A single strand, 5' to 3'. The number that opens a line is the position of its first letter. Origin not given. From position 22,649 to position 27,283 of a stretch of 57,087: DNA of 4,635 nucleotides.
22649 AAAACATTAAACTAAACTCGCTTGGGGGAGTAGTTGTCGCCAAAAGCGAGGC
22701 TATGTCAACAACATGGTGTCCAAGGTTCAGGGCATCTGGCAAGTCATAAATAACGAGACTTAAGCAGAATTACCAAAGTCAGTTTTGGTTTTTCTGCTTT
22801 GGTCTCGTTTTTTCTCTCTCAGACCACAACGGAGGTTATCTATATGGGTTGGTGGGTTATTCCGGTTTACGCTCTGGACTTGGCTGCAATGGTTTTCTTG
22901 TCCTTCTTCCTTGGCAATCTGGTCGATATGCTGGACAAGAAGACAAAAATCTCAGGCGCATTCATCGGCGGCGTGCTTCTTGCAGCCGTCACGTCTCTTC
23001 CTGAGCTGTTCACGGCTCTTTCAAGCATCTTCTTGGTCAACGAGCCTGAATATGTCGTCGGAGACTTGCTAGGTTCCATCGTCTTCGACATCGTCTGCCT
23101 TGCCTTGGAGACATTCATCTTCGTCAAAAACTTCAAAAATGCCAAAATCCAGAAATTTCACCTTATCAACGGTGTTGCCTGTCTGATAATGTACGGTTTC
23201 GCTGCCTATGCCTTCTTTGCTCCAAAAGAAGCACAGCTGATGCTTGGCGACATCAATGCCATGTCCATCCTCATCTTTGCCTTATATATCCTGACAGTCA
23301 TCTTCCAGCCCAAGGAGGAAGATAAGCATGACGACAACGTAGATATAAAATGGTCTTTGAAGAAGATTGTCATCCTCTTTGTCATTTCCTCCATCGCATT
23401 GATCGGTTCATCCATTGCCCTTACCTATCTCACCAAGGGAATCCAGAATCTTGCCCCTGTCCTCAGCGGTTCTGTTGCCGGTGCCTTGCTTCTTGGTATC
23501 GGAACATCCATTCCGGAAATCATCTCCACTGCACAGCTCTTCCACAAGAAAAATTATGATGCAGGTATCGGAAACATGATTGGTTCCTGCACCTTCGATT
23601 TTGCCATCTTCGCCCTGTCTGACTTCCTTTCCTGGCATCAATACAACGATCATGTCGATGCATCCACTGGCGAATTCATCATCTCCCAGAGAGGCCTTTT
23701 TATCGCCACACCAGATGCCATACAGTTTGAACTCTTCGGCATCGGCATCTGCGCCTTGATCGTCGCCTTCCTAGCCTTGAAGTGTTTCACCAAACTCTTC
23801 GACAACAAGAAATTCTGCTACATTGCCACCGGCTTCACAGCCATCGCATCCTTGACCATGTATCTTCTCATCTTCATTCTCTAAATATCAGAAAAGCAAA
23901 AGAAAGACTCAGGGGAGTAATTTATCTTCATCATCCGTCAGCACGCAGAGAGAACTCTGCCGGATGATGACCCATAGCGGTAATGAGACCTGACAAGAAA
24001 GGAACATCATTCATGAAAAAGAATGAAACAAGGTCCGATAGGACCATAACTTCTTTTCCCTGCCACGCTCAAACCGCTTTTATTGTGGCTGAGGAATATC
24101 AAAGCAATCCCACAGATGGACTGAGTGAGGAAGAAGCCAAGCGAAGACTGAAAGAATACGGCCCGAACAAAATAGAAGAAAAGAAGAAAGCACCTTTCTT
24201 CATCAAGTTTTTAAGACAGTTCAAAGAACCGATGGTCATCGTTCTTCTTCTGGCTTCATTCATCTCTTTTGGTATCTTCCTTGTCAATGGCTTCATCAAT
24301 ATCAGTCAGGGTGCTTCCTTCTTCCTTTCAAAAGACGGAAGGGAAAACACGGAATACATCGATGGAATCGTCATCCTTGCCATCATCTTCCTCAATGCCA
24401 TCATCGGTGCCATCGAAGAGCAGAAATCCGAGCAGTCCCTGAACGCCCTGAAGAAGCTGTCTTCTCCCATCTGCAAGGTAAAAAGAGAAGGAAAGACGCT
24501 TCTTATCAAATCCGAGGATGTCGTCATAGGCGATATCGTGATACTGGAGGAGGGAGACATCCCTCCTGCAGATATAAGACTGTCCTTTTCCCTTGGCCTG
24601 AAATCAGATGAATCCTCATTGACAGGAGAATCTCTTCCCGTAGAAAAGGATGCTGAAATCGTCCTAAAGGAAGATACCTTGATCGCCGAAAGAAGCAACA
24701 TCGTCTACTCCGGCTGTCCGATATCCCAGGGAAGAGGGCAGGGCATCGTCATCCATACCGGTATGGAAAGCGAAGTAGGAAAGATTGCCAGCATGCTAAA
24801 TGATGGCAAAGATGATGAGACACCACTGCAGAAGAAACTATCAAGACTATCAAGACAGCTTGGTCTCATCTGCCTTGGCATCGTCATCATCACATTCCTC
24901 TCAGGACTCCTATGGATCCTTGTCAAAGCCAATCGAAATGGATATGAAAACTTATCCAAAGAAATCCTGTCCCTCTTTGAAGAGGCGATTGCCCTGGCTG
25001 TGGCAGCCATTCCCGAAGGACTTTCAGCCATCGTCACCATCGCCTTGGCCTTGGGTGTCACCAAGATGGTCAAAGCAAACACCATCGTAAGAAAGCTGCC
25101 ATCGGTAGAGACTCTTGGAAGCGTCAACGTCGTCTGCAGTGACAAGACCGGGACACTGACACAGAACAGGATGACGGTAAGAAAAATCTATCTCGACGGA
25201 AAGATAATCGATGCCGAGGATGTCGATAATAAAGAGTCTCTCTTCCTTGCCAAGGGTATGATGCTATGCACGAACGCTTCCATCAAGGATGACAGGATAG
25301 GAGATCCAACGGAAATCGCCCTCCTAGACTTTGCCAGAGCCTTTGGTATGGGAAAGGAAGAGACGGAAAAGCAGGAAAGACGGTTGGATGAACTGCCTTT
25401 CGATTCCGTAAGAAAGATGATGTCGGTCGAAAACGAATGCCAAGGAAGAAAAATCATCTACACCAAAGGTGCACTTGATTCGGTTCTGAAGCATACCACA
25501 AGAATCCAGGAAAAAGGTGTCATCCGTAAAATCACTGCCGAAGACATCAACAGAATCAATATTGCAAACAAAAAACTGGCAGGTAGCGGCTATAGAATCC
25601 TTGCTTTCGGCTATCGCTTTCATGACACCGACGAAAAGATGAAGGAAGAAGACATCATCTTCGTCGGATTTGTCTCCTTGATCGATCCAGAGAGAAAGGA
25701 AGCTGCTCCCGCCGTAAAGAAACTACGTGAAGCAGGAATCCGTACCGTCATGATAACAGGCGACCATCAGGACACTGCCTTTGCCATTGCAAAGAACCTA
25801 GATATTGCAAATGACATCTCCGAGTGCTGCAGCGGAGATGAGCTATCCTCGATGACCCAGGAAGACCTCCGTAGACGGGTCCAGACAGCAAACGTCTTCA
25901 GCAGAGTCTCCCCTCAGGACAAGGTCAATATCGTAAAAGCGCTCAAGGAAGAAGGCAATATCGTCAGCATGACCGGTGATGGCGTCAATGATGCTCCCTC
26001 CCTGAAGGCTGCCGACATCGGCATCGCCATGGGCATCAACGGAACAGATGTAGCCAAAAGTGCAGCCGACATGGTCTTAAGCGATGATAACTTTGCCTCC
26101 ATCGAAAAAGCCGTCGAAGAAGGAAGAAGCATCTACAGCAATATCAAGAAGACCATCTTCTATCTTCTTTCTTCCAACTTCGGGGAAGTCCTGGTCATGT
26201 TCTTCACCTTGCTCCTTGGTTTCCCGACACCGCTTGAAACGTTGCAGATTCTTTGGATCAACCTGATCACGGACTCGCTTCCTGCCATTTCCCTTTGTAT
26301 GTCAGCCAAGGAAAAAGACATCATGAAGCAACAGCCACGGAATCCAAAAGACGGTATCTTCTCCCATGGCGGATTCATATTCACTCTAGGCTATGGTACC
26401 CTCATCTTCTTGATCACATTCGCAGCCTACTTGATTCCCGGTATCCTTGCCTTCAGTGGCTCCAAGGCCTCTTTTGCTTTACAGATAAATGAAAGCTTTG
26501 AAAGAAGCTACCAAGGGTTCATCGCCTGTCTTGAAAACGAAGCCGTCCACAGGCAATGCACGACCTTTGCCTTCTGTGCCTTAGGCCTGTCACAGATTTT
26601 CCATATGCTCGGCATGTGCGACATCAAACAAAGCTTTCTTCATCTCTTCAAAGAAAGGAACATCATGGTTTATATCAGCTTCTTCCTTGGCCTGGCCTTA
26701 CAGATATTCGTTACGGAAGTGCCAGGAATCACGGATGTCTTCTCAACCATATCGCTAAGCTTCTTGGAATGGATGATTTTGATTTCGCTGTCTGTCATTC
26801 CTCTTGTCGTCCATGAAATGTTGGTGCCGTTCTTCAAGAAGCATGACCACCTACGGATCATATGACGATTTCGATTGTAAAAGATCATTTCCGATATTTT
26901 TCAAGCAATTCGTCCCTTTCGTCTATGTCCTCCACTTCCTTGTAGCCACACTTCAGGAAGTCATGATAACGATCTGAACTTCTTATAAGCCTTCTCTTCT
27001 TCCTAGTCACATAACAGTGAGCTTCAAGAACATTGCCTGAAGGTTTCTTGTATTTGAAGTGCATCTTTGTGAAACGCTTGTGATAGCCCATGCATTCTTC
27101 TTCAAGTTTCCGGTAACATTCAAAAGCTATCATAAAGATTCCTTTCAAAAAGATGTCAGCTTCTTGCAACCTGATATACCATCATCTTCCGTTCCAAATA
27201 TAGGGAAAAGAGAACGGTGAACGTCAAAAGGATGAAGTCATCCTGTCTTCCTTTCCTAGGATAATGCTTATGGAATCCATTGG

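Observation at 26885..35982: Uncharacterised five-gene cassette: two ~1,130-aa paralogs, an M6-type lipoprotein metalloprotease and two small proteins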

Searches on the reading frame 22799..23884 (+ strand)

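Call 17: search_protein_families(library=pfam, proteins=[window:22799-23884:+], max_evalue=0.01)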
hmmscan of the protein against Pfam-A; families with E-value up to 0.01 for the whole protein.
window:22799-23884:+ (361 aa): 1 family
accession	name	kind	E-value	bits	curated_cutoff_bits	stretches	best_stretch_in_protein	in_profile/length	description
PF01699.29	Na_Ca_ex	-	1.5e-23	83.9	24.9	2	27-170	9-149/151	Sodium/calcium exchanger protein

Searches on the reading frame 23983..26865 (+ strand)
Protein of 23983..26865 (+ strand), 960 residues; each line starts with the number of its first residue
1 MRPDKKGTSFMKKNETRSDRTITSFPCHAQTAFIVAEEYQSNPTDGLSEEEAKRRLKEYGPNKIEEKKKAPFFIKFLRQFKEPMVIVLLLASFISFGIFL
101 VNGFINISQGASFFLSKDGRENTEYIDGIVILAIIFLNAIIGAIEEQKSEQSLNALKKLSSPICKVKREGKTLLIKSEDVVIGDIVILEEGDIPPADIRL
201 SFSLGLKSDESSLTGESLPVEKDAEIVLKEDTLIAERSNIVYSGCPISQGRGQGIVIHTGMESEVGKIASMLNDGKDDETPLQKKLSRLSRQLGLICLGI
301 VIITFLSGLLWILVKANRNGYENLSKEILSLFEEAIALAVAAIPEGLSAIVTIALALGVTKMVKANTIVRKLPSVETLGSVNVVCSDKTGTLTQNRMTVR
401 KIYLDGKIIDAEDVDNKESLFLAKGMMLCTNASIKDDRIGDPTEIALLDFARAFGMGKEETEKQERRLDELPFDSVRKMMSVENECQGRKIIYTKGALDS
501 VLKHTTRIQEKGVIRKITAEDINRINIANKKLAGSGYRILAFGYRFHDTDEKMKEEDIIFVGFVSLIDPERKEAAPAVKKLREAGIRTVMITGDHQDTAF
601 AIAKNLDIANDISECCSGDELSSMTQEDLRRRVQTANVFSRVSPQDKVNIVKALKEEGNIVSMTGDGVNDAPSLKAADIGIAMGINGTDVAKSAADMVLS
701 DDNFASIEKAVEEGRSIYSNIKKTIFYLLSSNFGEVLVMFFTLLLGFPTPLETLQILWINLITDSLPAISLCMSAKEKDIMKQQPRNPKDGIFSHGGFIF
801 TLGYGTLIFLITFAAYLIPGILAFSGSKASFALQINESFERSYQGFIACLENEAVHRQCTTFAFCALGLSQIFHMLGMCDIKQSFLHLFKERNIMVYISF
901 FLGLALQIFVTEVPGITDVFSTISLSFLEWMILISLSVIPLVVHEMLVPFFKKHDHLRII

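Call 17: search_protein_families(library=pfam, proteins=[window:23983-26865:+], max_evalue=0.01)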
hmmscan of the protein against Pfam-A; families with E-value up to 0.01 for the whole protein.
window:23983-26865:+ (960 aa): 8 families
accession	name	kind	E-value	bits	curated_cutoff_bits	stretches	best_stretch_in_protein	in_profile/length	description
PF00122.25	E1-E2_ATPase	-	7.2e-46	156.4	28.1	1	159-364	2-180/181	E1-E2 ATPase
PF00689.26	Cation_ATPase_C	-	9.4e-41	139.9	27.3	1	748-946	1-171/175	Cation transporting ATPase, C-terminus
PF00690.31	Cation_ATPase_N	-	3.2e-22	78.4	20.4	1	28-95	2-69/69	Cation transporter/ATPase, N-terminus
PF00702.32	Hydrolase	-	1.4e-18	68.4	26.4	1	382-678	2-191/191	haloacid dehalogenase-like hydrolase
PF13246.12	Cation_ATPase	-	6.3e-18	65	21.7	1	435-508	16-91/91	Cation transport ATPase (P-type)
PF08282.18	Hydrolase_3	-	3.4e-05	24.1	20.9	1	652-710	197-254/255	haloacid dehalogenase-like hydrolase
PF12710.13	HAD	-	0.00076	20.4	27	1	567-675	86-189/189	haloacid dehalogenase-like hydrolase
PF11911.13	DUF3429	-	0.0087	16.8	39.1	0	296-362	43-109/144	Protein of unknown function (DUF3429)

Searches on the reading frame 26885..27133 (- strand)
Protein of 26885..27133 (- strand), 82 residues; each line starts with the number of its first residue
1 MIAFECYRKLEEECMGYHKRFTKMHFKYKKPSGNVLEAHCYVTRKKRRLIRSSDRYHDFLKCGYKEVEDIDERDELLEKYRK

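Call 3: search_protein_families(library=pfam, proteins=[window:26885-27133:-], max_evalue=1)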
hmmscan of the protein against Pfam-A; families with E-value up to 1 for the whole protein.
window:26885-27133:- (82 aa): 0 families

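Call 4: search_protein_families(library=ncbifam, proteins=[window:26885-27133:-], max_evalue=1)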
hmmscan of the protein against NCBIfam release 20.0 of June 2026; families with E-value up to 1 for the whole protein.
window:26885-27133:- (82 aa): 0 families

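Call 25: search_protein_families(library=padloc, proteins=[window:26885-27133:-], max_evalue=0.1)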
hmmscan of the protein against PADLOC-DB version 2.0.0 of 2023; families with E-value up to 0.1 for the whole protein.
window:26885-27133:- (82 aa): 1 family
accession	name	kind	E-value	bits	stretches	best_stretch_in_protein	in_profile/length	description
PDLC01252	Cas3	-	0.026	11.9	1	3-29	211-237/324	CAS-I; effector_G3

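Call 26: search_protein_families(library=phrogs, proteins=[window:26885-27133:-], max_evalue=0.1)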
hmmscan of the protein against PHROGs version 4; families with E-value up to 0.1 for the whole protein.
window:26885-27133:- (82 aa): 0 families
